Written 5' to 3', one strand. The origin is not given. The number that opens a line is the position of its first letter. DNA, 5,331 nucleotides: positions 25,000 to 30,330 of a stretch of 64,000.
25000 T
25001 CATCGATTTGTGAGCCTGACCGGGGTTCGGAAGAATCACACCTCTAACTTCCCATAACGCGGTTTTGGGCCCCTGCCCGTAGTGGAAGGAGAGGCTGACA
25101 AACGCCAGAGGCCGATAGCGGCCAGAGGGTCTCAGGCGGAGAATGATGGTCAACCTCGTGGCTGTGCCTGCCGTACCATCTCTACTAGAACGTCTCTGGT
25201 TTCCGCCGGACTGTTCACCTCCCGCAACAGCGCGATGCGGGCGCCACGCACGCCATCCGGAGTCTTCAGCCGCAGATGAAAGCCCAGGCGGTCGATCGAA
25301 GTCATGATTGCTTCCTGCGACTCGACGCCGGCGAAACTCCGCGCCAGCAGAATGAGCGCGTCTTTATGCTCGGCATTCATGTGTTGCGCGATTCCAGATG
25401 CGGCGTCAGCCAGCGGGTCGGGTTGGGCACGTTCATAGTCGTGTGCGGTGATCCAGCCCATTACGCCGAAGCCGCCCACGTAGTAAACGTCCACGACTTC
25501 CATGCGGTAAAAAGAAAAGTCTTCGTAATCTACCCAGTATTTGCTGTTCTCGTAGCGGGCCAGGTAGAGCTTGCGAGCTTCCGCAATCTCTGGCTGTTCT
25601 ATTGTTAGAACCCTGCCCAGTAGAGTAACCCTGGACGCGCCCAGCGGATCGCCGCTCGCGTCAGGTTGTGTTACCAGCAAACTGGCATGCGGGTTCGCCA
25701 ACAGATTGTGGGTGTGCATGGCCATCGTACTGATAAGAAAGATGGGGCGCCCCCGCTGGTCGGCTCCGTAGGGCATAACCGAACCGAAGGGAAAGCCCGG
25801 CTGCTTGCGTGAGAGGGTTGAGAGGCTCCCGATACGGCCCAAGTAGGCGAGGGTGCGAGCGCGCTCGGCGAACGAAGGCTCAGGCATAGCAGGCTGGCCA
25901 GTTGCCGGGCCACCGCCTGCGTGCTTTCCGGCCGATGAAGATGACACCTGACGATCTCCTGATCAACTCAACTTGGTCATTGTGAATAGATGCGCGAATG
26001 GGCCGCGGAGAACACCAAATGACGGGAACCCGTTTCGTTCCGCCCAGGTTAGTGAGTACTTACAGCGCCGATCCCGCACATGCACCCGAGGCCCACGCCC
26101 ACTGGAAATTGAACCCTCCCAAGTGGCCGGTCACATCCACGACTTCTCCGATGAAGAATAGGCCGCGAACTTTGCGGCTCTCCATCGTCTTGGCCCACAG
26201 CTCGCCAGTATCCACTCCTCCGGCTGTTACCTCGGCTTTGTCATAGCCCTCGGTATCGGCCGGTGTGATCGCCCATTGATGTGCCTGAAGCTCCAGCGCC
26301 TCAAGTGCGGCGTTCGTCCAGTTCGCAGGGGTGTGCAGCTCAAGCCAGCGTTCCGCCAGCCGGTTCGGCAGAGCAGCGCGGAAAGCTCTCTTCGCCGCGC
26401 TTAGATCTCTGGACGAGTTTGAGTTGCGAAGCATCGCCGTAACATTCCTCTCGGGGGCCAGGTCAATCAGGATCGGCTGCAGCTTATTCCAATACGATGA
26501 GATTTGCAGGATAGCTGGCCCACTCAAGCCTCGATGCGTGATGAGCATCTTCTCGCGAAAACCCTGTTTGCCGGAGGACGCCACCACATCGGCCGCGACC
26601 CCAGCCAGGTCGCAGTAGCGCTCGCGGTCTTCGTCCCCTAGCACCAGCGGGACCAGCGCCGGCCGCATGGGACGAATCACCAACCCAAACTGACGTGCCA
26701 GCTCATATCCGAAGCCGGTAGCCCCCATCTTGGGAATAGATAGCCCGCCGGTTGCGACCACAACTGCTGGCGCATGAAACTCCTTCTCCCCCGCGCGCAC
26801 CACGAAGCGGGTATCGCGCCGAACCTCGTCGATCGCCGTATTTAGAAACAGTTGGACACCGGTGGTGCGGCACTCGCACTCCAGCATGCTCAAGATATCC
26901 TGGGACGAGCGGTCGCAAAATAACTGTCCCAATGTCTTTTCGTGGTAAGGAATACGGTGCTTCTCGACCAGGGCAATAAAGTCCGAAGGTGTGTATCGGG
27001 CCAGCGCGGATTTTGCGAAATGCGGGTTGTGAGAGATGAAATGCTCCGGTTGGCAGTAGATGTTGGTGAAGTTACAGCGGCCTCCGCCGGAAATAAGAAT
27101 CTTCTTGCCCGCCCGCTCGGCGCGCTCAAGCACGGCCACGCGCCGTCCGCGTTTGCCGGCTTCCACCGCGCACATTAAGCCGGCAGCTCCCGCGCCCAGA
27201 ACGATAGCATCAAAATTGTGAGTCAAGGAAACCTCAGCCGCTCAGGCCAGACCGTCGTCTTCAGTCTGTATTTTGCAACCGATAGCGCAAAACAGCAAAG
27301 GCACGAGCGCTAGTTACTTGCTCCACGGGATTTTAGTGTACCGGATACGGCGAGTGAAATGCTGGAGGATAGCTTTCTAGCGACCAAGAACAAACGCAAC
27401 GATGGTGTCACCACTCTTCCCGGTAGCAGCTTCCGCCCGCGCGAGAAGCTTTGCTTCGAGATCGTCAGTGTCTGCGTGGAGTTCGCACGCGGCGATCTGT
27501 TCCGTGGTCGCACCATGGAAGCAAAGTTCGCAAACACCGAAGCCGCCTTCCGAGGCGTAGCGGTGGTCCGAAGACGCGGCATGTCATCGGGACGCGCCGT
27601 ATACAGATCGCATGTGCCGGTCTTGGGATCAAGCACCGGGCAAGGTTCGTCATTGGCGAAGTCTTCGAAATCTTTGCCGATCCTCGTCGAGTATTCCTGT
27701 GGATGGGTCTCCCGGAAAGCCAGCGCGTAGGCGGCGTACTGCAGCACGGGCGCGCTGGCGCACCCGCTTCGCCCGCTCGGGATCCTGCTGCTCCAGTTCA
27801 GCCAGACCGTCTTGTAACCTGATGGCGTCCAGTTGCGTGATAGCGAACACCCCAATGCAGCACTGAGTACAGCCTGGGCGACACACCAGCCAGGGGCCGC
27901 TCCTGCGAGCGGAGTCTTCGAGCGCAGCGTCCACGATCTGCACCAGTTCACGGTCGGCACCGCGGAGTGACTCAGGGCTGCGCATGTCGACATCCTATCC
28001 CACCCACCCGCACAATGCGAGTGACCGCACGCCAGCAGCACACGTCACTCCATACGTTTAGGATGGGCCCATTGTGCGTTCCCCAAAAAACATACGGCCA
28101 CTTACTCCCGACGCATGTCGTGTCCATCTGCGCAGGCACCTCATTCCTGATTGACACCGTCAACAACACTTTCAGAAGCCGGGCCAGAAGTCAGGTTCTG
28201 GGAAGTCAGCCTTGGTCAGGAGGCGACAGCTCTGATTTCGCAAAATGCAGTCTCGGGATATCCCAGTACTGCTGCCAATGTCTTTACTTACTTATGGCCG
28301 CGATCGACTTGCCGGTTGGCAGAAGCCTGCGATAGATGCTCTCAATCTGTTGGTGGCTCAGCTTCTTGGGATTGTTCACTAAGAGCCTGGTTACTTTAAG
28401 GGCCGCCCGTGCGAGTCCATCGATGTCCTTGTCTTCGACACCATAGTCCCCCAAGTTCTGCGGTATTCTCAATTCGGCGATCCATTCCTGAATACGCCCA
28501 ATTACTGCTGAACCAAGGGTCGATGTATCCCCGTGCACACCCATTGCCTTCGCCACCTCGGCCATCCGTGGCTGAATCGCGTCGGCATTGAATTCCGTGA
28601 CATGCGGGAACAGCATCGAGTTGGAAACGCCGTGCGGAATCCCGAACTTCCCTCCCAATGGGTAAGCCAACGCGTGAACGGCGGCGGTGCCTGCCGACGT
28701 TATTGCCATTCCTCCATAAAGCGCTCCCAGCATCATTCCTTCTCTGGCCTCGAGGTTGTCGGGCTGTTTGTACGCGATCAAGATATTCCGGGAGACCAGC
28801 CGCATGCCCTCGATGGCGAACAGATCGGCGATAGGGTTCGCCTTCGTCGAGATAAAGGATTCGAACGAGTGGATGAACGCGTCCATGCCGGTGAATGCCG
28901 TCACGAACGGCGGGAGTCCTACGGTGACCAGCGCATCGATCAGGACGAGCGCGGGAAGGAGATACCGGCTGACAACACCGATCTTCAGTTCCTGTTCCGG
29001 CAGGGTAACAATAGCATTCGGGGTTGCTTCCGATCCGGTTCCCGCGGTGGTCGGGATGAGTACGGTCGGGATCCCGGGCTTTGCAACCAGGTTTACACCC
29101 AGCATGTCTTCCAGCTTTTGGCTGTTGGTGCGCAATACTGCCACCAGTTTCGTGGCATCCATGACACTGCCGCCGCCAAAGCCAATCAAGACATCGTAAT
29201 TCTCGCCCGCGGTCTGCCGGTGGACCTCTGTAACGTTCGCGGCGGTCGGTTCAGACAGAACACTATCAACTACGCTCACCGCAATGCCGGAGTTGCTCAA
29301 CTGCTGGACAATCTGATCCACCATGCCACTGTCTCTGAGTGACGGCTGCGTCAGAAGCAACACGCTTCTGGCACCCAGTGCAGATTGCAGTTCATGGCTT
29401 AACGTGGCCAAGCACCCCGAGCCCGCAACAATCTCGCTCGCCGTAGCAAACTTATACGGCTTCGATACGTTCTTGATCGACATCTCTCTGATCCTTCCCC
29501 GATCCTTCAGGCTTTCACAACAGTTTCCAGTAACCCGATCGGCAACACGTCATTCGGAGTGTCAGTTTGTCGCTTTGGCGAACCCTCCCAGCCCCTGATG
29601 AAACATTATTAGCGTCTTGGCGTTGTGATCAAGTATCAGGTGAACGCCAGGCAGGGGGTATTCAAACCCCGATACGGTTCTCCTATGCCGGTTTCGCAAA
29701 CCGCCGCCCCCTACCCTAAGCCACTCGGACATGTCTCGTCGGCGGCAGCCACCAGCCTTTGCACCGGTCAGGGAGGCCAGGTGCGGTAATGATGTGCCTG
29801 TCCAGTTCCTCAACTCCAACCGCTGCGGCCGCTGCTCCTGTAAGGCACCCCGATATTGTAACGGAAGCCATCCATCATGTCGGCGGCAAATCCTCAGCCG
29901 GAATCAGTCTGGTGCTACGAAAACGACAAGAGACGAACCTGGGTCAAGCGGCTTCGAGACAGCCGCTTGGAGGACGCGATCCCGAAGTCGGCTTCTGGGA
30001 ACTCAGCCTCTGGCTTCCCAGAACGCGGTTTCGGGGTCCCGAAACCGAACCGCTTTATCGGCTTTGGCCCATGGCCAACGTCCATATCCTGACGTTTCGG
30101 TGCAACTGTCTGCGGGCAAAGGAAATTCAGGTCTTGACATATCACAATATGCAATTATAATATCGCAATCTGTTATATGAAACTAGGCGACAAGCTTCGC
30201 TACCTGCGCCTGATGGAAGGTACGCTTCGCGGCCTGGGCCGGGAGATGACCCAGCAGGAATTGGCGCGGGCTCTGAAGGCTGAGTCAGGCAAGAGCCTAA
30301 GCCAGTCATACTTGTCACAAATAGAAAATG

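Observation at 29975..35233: Family of REP/MITE-like palindromic elements; one copy carries a 220-bp insert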

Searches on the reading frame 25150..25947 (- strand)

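Call 91: search_protein_families(library=pfam, proteins=[window:25150-25947:-], max_evalue=0.01)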
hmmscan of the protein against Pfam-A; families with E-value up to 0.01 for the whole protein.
window:25150-25947:- (265 aa): 3 families
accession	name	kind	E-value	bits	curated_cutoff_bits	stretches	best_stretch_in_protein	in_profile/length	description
PF13883.13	CREG_beta-barrel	-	1.4e-27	97.1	27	1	27-172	7-166/167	CREG, beta-barrel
PF10615.14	DUF2470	-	6.2e-18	65.6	22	1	184-257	2-77/77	Domain of unknown function (DUF2470)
PF01243.27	PNPOx_N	-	8e-10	39.6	28.1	1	38-157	13-119/120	Pyridoxamine 5'-phosphate oxidase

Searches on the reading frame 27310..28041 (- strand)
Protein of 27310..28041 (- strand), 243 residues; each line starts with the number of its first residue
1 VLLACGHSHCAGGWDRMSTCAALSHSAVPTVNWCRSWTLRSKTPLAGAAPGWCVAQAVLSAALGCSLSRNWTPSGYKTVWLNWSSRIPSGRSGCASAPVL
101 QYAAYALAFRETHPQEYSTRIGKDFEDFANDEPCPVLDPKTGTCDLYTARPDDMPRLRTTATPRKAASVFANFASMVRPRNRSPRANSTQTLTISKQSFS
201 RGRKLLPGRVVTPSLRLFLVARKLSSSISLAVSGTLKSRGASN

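Call 14: search_protein_families(library=pfam, proteins=[window:27310-28041:-])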
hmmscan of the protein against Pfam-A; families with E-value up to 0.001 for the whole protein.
window:27310-28041:- (243 aa): 0 families

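Call 91: search_protein_families(library=pfam, proteins=[window:27310-28041:-], max_evalue=0.01)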
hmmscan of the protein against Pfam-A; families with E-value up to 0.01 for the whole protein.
window:27310-28041:- (243 aa): 1 family
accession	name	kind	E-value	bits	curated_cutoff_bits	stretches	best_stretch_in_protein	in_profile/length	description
PF03692.20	CxxCxxCC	-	0.0029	18.7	23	1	119-152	41-64/85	Putative zinc- or iron-chelating domain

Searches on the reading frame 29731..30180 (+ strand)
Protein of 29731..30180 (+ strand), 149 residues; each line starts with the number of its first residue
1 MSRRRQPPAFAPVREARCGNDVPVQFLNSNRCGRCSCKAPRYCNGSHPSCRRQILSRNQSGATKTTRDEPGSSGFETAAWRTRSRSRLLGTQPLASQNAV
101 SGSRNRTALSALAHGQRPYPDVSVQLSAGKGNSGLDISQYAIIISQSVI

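Call 14: search_protein_families(library=pfam, proteins=[window:29731-30180:+])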
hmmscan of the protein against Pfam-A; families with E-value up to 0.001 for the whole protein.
window:29731-30180:+ (149 aa): 0 families
